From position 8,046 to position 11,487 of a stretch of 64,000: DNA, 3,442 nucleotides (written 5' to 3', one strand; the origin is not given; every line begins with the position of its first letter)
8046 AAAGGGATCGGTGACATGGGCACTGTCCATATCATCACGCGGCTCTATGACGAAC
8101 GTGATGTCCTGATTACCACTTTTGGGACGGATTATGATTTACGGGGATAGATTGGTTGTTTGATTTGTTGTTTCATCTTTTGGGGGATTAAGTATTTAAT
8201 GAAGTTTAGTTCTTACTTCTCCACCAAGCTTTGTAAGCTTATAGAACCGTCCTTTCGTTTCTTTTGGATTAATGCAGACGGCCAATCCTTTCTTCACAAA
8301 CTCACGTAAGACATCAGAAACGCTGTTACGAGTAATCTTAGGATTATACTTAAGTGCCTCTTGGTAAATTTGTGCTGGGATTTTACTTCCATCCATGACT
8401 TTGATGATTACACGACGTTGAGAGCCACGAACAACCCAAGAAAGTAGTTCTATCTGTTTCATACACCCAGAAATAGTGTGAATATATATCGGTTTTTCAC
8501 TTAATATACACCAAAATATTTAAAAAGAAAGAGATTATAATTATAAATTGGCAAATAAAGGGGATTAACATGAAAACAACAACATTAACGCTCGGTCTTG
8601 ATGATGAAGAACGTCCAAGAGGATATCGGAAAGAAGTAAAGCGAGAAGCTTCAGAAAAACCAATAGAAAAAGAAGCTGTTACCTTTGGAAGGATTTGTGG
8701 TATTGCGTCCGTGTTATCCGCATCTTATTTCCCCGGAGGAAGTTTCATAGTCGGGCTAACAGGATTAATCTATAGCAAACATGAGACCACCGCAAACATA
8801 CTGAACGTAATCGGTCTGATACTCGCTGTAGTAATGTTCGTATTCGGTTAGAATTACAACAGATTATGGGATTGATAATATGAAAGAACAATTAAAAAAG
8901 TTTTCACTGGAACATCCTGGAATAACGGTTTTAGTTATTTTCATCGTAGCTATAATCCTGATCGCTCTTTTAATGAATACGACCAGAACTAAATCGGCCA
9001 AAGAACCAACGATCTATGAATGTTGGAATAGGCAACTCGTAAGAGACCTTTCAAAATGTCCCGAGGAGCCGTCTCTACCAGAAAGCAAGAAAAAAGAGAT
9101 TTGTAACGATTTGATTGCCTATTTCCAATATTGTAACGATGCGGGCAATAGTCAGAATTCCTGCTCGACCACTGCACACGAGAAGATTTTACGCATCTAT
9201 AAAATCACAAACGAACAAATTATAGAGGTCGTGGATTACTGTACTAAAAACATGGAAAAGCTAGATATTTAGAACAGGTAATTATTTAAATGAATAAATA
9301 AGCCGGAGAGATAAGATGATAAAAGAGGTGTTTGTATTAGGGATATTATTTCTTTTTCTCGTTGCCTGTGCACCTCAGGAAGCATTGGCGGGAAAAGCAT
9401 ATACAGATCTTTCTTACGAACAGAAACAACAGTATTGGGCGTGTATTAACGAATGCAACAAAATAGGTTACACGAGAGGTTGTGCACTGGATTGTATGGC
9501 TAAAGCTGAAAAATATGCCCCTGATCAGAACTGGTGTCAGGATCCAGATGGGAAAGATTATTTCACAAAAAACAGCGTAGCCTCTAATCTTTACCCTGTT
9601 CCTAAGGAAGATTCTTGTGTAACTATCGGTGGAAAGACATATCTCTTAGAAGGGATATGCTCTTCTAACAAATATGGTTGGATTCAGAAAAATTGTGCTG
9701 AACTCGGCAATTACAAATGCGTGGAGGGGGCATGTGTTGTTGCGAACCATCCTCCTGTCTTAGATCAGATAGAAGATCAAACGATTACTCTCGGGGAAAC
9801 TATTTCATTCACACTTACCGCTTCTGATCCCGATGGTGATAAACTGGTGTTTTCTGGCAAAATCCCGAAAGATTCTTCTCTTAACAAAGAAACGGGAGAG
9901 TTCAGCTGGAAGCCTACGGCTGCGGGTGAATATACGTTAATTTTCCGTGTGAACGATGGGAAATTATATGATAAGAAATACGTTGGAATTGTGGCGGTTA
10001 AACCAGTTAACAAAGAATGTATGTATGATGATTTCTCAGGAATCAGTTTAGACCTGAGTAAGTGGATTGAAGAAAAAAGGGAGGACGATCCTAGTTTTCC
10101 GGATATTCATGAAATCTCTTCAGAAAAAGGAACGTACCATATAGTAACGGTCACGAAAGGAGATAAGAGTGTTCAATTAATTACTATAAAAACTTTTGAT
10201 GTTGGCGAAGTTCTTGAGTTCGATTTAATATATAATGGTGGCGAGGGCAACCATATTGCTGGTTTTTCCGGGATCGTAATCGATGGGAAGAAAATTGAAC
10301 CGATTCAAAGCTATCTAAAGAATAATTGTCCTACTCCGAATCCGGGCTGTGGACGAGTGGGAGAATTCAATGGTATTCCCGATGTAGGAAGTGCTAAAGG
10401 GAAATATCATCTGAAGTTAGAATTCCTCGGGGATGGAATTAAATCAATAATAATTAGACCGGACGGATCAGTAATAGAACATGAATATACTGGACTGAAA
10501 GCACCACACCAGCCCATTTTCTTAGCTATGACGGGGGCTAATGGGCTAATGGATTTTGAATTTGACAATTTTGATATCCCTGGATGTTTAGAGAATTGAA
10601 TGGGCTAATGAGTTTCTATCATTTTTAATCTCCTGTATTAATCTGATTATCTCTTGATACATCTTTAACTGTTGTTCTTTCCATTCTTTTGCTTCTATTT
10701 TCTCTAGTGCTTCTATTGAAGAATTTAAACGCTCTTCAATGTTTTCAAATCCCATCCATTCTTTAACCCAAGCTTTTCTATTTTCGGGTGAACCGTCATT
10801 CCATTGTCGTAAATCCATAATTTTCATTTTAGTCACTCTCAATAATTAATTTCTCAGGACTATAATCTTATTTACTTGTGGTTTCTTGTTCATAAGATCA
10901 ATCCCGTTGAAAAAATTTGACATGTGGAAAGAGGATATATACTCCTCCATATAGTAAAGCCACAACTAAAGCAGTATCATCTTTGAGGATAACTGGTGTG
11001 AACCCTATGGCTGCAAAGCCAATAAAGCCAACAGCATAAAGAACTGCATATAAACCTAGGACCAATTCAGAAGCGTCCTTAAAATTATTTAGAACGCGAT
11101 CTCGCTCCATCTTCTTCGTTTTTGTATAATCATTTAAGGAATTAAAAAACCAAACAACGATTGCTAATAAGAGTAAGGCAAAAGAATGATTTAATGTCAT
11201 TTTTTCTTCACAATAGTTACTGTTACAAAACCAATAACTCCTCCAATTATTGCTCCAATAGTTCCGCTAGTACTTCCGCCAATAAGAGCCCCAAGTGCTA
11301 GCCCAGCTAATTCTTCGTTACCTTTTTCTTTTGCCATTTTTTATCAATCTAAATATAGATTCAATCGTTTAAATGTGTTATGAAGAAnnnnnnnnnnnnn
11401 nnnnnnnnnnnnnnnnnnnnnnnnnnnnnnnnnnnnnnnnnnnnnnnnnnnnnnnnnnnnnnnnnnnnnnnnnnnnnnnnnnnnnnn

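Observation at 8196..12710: AT-rich islet ending in a zinc-ribbon-tailed tyrosine integrase: candidate integrated element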

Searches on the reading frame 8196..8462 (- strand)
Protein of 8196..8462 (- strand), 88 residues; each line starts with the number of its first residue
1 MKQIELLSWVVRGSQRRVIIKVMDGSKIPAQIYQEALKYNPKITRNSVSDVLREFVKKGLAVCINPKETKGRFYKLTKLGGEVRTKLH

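Call 5: search_protein_families(library=pfam, proteins=[window:8196-8462:-], max_evalue=0.01)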
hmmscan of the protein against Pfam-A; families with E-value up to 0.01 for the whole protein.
window:8196-8462:- (88 aa): 1 family
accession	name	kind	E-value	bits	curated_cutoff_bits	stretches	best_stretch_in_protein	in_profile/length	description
PF21296.3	APAF-1-like_WHD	-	0.0019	18.8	27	1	23-78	13-62/68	Apoptotic protease-activating factor 1-like, winged-helix domain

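Call 34: search_protein_families(library=ncbifam, proteins=[window:8196-8462:-], max_evalue=0.01)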
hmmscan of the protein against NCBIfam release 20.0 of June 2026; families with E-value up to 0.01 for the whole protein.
window:8196-8462:- (88 aa): 0 families

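Call 35: search_protein_families(library=phrogs, proteins=[window:8196-8462:-], max_evalue=0.01)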
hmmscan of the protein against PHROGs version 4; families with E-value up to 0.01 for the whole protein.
window:8196-8462:- (88 aa): 1 family
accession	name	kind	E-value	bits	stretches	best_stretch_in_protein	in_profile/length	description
phrog_2440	-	transcription regulation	0.00088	20.2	1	23-81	40-92/126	transcriptional regulator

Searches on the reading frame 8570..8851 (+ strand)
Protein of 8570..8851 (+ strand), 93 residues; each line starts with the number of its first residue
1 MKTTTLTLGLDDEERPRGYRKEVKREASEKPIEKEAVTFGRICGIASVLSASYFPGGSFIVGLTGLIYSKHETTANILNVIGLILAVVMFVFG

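Call 5: search_protein_families(library=pfam, proteins=[window:8570-8851:+], max_evalue=0.01)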
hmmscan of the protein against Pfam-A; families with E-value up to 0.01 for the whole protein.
window:8570-8851:+ (93 aa): 0 families

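Call 34: search_protein_families(library=ncbifam, proteins=[window:8570-8851:+], max_evalue=0.01)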
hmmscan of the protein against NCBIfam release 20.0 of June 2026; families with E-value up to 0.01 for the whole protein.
window:8570-8851:+ (93 aa): 2 families
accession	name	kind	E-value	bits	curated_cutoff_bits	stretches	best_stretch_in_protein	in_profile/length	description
NF000282.2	RND_permease_1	subfamily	0.0031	15.5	1250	1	39-88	438-486/1029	multidrug efflux RND transporter permease subunit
NF010229.0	PRK13682.1-4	equivalog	0.0095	16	52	1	60-93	17-49/53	hypothetical protein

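Call 35: search_protein_families(library=phrogs, proteins=[window:8570-8851:+], max_evalue=0.01)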
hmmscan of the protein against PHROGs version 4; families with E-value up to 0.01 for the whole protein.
window:8570-8851:+ (93 aa): 0 families

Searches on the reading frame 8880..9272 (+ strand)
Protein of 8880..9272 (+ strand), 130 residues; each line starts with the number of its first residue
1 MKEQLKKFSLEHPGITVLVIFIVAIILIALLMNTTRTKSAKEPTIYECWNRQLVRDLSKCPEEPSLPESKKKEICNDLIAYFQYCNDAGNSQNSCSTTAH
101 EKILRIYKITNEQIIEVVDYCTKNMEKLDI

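Call 5: search_protein_families(library=pfam, proteins=[window:8880-9272:+], max_evalue=0.01)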
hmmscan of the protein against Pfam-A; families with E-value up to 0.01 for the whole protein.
window:8880-9272:+ (130 aa): 0 families

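Call 34: search_protein_families(library=ncbifam, proteins=[window:8880-9272:+], max_evalue=0.01)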
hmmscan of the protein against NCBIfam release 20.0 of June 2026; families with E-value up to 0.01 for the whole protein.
window:8880-9272:+ (130 aa): 0 families

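Call 35: search_protein_families(library=phrogs, proteins=[window:8880-9272:+], max_evalue=0.01)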
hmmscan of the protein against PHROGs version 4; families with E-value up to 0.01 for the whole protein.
window:8880-9272:+ (130 aa): 0 families

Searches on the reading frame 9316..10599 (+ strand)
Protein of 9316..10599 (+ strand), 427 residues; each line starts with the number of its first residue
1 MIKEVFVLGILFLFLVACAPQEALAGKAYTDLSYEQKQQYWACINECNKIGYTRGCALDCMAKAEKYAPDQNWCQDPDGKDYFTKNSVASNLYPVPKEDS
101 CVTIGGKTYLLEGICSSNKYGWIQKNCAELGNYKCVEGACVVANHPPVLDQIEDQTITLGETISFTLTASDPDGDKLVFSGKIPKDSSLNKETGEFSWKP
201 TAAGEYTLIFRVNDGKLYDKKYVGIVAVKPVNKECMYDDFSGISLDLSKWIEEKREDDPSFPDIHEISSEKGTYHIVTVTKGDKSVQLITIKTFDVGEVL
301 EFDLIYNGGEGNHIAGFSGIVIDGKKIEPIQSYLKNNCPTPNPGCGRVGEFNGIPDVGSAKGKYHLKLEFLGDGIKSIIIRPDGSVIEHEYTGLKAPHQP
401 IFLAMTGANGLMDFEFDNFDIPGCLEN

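Call 5: search_protein_families(library=pfam, proteins=[window:9316-10599:+], max_evalue=0.01)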
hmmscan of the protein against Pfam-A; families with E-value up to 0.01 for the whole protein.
window:9316-10599:+ (427 aa): 3 families
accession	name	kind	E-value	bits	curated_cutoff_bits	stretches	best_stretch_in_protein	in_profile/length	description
PF05345.18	He_PIG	-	1.3e-08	35.6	24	1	146-216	1-83/96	Putative Ig domain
PF17963.7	Big_9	-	3.6e-07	31.4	23.6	1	144-216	1-78/89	Bacterial Ig domain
PF18911.6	PKD_4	-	0.0073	16.8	27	0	144-215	1-71/85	PKD domain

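Call 34: search_protein_families(library=ncbifam, proteins=[window:9316-10599:+], max_evalue=0.01)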
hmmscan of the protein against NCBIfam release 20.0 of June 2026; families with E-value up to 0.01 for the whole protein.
window:9316-10599:+ (427 aa): 1 family
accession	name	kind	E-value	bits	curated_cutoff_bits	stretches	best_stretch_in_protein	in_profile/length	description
NF012211.1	tand_rpt_95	domain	0.00032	20.6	90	1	153-236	4-92/98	tandem-95 repeat protein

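Call 35: search_protein_families(library=phrogs, proteins=[window:9316-10599:+], max_evalue=0.01)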
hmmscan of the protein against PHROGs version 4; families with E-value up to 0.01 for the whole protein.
window:9316-10599:+ (427 aa): 0 families

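Call 46: find_homologous_proteins(query=window:9316-10599:+)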
Query window:9316-10599:+ (427 aa): 57 proteins with E <= 0.001 among 4889 candidates.
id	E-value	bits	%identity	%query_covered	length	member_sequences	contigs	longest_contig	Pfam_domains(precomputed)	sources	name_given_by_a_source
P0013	5.0e-295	996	99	100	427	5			PF17963.8,PF05345.19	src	-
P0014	3.1e-155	535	60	94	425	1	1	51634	PF17963.8,PF05345.19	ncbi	-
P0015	2.3e-59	219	28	27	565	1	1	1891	PF00801.27,PF17963.8,PF17892.8,PF17803.8,PF28570.1,PF05345.19,PF23861.2,PF19077.7,PF18911.7,PF00630.26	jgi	jgi:hypothetical protein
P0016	6.8e-58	214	36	22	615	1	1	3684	PF00801.27,PF17963.8,PF17892.8,PF17803.8,PF05345.19,PF18911.7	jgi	jgi:hypothetical protein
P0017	1.0e-45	174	35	23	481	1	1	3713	PF00801.27,PF17963.8,PF17892.8,PF25275.2,PF17803.8,PF05345.19,PF18911.7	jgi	jgi:hypothetical protein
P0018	1.0e-41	161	36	27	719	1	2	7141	PF22352.3,PF00801.27,PF17963.8,PF17892.8,PF17803.8,PF05345.19,PF13646.13,PF19077.7,PF18911.7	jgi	jgi:hypothetical protein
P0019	3.2e-39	153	39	20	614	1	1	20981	PF00801.27,PF17892.8,PF17957.8,PF25275.2,PF00028.24,PF17803.8,PF18614.8,PF18911.7,PF00630.26,PF21027.4,PF17963.8,PF05345.19,PF00041.28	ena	-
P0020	2.7e-38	150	26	57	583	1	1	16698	PF21027.4,PF17963.8,PF25275.2,PF17803.8,PF05345.19,PF18911.7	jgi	jgi:hypothetical protein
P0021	1.1e-37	148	36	21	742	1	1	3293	PF21027.4,PF22352.3,PF17963.8,PF17892.8,PF17803.8,PF05345.19,PF18614.8,PF00041.28,PF19077.7,PF18911.7,PF00630.26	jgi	jgi:hypothetical protein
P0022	5.8e-36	142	42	17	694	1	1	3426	PF17963.8,PF17892.8,PF17957.8,PF17803.8,PF05345.19,PF19077.7,PF18911.7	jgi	jgi:hypothetical protein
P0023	4.2e-34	136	38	22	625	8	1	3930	PF00801.27,PF18981.7,PF17963.8,PF17892.8,PF00963.25,PF18962.8,PF05345.19,PF23861.2,PF18911.7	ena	-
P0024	7.4e-34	135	46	17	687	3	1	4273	PF17963.8,PF17892.8,PF17803.8,PF05345.19,PF19077.7,PF18911.7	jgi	jgi:hypothetical protein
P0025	1.2e-32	131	51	18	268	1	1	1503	PF00801.27,PF17963.8,PF17892.8,PF17803.8,PF05345.19,PF18911.7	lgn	-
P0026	7.3e-27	112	39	17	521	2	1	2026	PF00801.27,PF17963.8,PF17803.8,PF05345.19,PF10633.16,PF18911.7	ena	-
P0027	1.3e-25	108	40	20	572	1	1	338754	PF00801.27,PF17963.8,PF17892.8,PF25275.2,PF17803.8,PF05345.19,PF18911.7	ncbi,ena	-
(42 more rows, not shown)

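Call 90: predict_structure(alignment_id=A4)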
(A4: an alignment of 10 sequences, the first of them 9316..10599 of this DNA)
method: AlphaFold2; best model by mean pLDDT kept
length: 427 residues; sequences in the alignment: 10
mean_pLDDT: 54.4   pTM: 0.32
mean pLDDT of the five models: 54.4, 53.4, 51.2, 51.0, 50.4
residues with pLDDT >= 90: 35; 70-90: 52; 50-70: 148; < 50: 192
segments of 3 or more residues with pLDDT < 50: 1-3, 14-27, 67-82, 91-94, 113-122, 135-141, 230-292, 311-313, 315-358, 406-427
pLDDT, mean of each block of 10 residues (from residue 1): 56 44 47 62 67 55 46 36 49 48 58 47 50 48 70 74 91 87 94 95 81 85 70 30 32 31 28 32 43 58 57 48 39 31 30 36 65 71 68 58 48 39 27
secondary structure, 60 per line:
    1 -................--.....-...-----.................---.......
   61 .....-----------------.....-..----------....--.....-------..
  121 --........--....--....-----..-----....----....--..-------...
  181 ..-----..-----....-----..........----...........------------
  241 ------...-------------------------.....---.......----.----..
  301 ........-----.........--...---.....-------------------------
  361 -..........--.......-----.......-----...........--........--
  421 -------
elements in order: H2-17 H20-24 H34-50 H54-65 E101-104 E107-111 E123-126 H127-130 E133-136 E139-142 E155-158 E163-166 E178-182 E195-198 E204-213 E218-228 E275-279 E283-289 E299-308 E314-322 E325-327 H331-335 E362-371 E374-380 E386-392 E398-408 E411-418

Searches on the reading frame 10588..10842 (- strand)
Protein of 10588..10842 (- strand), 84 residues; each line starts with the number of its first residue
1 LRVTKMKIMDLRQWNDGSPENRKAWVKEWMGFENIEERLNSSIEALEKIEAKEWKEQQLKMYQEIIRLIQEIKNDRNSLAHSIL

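Call 5: search_protein_families(library=pfam, proteins=[window:10588-10842:-], max_evalue=0.01)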
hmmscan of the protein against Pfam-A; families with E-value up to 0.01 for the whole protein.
window:10588-10842:- (84 aa): 0 families

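Call 34: search_protein_families(library=ncbifam, proteins=[window:10588-10842:-], max_evalue=0.01)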
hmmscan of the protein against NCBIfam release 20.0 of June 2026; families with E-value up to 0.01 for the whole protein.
window:10588-10842:- (84 aa): 0 families

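Call 35: search_protein_families(library=phrogs, proteins=[window:10588-10842:-], max_evalue=0.01)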
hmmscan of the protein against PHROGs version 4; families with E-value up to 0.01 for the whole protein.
window:10588-10842:- (84 aa): 1 family
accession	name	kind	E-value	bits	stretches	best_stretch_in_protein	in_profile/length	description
phrog_25446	-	unknown function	0.0067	17.6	1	9-57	50-96/111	-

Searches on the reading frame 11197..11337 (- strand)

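Call 34: search_protein_families(library=ncbifam, proteins=[window:11197-11337:-], max_evalue=0.01)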
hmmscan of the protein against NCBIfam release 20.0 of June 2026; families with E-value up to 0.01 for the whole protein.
window:11197-11337:- (46 aa): 1 family
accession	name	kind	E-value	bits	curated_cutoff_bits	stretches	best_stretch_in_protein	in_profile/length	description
TIGR03789.1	pdsO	hypoth_equivalog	4.9e-06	26.4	152.2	1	3-41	37-75/243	sortase-associated OmpA-like protein PdsO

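Call 35: search_protein_families(library=phrogs, proteins=[window:11197-11337:-], max_evalue=0.01)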
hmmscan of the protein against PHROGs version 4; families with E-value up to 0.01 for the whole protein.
window:11197-11337:- (46 aa): 0 families
